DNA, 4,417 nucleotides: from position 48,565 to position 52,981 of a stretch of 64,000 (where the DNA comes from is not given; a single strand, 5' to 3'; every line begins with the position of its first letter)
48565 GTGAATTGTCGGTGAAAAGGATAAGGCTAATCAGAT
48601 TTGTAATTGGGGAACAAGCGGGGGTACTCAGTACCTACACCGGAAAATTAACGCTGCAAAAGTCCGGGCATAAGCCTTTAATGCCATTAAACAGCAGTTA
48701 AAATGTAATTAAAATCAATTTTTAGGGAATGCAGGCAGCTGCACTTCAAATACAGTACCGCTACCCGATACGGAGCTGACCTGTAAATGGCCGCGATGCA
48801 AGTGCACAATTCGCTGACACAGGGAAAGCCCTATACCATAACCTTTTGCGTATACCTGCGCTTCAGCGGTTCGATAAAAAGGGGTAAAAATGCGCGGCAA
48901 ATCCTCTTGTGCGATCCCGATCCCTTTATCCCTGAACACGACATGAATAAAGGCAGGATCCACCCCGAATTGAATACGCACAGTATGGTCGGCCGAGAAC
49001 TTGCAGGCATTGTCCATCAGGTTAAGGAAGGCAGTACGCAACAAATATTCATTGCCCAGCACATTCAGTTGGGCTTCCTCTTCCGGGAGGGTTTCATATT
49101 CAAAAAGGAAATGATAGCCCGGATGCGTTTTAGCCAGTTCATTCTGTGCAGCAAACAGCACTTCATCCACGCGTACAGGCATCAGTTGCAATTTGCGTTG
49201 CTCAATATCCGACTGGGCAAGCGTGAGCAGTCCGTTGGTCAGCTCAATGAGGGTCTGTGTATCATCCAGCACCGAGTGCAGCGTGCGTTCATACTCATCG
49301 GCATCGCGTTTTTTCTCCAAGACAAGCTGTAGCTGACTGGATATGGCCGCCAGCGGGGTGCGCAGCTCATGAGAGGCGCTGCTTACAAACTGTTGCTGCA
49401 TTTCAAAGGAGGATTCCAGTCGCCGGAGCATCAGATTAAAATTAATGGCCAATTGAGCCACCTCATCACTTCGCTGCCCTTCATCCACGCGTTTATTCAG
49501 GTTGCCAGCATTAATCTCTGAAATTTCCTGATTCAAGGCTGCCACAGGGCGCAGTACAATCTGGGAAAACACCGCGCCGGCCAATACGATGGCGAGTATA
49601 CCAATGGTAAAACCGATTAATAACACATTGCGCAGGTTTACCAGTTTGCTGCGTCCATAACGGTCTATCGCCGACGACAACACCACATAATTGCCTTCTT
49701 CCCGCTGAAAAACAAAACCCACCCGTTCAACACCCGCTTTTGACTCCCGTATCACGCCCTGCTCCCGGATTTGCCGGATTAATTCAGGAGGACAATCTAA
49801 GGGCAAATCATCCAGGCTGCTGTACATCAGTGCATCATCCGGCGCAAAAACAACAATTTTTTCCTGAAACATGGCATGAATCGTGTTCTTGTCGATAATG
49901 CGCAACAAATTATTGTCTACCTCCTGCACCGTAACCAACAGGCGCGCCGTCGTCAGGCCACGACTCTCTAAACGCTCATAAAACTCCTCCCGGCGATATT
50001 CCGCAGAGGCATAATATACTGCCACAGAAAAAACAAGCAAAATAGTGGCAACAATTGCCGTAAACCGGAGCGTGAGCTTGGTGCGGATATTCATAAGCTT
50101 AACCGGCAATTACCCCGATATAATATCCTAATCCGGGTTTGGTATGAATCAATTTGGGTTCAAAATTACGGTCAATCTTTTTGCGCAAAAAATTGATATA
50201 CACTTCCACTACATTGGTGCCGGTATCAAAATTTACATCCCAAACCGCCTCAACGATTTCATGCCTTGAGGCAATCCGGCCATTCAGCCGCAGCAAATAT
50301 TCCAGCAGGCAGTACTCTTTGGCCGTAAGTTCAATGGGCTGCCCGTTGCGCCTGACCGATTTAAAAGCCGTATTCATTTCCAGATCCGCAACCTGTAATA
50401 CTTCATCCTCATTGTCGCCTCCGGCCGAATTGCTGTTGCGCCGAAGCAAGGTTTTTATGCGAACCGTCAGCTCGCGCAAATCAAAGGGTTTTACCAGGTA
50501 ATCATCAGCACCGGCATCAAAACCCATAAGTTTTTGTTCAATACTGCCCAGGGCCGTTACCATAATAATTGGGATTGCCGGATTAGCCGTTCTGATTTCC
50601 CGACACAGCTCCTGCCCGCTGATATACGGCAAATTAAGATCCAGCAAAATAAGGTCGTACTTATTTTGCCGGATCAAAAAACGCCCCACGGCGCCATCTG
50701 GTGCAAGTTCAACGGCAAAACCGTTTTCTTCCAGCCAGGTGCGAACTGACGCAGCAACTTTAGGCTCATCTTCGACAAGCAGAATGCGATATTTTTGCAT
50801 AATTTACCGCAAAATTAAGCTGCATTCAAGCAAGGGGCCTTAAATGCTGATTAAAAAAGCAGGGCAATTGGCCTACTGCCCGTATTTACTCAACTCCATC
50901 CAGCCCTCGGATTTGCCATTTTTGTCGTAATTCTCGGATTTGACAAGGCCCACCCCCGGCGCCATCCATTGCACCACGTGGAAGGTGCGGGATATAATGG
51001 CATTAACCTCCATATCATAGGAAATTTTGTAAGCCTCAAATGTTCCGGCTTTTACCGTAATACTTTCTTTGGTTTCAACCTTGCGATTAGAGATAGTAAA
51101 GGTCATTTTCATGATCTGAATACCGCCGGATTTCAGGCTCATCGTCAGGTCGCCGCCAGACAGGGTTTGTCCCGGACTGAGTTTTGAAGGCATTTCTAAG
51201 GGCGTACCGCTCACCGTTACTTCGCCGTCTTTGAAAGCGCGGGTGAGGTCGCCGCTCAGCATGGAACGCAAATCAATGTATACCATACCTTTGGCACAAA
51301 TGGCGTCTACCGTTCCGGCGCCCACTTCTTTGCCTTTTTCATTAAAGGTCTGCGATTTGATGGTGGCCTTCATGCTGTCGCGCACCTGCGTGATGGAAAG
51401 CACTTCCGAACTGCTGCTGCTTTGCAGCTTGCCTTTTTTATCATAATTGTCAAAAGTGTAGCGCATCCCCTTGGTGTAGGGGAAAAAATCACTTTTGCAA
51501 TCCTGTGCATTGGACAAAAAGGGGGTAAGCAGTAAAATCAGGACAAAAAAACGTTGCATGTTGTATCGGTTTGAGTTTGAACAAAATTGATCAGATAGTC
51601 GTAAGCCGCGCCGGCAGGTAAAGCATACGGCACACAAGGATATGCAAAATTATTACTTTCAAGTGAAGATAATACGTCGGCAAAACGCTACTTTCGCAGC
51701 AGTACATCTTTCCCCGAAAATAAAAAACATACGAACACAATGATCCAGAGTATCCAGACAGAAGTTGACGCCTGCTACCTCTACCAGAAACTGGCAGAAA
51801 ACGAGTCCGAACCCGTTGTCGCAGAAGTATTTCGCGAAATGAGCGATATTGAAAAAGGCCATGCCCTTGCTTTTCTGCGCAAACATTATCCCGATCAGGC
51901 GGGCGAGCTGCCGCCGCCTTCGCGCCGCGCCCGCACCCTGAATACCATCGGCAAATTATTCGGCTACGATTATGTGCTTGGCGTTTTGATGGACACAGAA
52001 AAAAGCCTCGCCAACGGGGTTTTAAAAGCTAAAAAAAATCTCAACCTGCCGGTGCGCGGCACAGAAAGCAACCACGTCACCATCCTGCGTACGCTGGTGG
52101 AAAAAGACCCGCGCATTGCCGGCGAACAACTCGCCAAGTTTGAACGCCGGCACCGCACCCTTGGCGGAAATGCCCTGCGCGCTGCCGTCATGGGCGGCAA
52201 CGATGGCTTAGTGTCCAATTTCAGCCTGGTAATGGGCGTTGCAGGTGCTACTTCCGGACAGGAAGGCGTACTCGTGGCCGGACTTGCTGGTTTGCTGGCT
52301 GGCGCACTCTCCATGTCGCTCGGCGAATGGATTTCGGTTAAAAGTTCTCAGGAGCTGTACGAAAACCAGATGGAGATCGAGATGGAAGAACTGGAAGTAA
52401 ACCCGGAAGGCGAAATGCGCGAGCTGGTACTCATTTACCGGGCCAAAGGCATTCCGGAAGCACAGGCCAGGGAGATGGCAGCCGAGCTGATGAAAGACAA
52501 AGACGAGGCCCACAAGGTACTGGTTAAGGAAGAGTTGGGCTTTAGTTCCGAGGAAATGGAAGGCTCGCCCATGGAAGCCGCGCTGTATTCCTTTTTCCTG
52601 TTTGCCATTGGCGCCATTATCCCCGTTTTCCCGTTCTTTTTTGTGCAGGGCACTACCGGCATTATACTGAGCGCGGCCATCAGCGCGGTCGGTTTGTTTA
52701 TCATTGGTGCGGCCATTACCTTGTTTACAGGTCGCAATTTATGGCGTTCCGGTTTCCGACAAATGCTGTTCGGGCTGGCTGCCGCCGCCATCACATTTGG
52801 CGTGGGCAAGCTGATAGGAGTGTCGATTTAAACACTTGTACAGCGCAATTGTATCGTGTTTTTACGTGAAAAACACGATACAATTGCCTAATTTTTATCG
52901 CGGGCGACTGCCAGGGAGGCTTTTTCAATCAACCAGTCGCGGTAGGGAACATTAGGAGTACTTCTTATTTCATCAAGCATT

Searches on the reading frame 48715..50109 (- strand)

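Call 51: search_protein_families(library=pfam, proteins=[window:48715-50109:-], max_evalue=0.00001)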
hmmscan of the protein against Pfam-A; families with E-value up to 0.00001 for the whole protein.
window:48715-50109:- (464 aa): 3 families
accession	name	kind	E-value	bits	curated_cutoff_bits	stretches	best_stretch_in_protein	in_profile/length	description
PF02518.31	HATPase_c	-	8.7e-24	84.5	26.4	1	353-460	2-109/111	Histidine kinase-, DNA gyrase B-, and HSP90-like ATPase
PF00512.31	HisKA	-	1.4e-13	51.1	26.9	1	238-301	2-64/66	His Kinase A (phospho-acceptor) domain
PF00672.30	HAMP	-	8e-11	42.5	25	1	181-232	2-52/53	HAMP domain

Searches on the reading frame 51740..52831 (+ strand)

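Call 51: search_protein_families(library=pfam, proteins=[window:51740-52831:+], max_evalue=0.00001)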
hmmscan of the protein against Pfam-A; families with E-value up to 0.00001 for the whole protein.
window:51740-52831:+ (363 aa): 1 family
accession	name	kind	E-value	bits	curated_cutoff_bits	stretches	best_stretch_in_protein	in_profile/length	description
PF01988.24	VIT1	-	2.1e-70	237.3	28.1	1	146-357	1-214/214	VIT family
